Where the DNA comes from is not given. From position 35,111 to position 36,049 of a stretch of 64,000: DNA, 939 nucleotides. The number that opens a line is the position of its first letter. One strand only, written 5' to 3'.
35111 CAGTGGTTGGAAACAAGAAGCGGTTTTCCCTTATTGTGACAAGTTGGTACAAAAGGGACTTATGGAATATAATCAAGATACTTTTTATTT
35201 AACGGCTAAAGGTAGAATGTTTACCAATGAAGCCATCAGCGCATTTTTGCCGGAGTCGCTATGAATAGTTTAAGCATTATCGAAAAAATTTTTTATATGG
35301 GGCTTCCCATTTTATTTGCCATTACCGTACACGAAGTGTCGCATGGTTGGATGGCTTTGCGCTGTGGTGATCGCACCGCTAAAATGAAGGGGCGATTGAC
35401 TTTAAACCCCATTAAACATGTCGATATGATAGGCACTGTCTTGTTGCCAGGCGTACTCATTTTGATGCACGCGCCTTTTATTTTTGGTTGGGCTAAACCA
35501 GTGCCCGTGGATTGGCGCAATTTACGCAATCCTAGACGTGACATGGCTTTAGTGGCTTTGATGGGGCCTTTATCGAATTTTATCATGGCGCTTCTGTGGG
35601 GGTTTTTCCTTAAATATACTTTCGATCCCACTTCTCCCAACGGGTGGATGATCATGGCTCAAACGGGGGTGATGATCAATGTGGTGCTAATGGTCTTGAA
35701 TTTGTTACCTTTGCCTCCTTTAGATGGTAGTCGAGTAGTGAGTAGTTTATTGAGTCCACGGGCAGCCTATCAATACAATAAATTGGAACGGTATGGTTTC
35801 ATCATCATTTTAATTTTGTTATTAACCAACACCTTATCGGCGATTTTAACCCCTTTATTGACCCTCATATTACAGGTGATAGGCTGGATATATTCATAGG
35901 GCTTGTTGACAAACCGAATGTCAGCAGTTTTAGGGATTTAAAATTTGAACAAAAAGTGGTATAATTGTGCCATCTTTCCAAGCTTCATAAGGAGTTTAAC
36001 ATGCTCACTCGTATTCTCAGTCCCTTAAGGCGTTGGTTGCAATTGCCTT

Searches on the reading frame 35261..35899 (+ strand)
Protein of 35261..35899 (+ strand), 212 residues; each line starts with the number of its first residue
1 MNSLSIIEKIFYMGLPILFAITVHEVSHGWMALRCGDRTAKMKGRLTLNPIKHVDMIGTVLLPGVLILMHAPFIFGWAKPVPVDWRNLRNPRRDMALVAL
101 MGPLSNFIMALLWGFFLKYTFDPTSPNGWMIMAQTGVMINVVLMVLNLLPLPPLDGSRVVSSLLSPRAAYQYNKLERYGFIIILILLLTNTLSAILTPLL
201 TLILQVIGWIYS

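Call 11: search_protein_families(library=pfam, proteins=[window:35261-35899:+])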
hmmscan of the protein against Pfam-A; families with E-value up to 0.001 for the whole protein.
window:35261-35899:+ (212 aa): 1 family
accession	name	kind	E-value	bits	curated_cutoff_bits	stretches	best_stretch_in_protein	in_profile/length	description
PF02163.28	Peptidase_M50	-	3.2e-15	56.5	27.2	2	127-186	157-217/221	Peptidase family M50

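Call 78: search_protein_families(library=ncbifam, proteins=[window:35261-35899:+])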
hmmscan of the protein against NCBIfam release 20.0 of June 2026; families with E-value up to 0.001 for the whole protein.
window:35261-35899:+ (212 aa): 2 families
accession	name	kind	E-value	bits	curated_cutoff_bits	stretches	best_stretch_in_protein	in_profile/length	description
NF008046.0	PRK10779.1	equivalog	0.00015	20.9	477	0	14-112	14-114/450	sigma E protease regulator RseP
TIGR00054.1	TIGR00054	equivalog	0.00043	19.3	147.55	0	133-164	349-380/421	RIP metalloprotease RseP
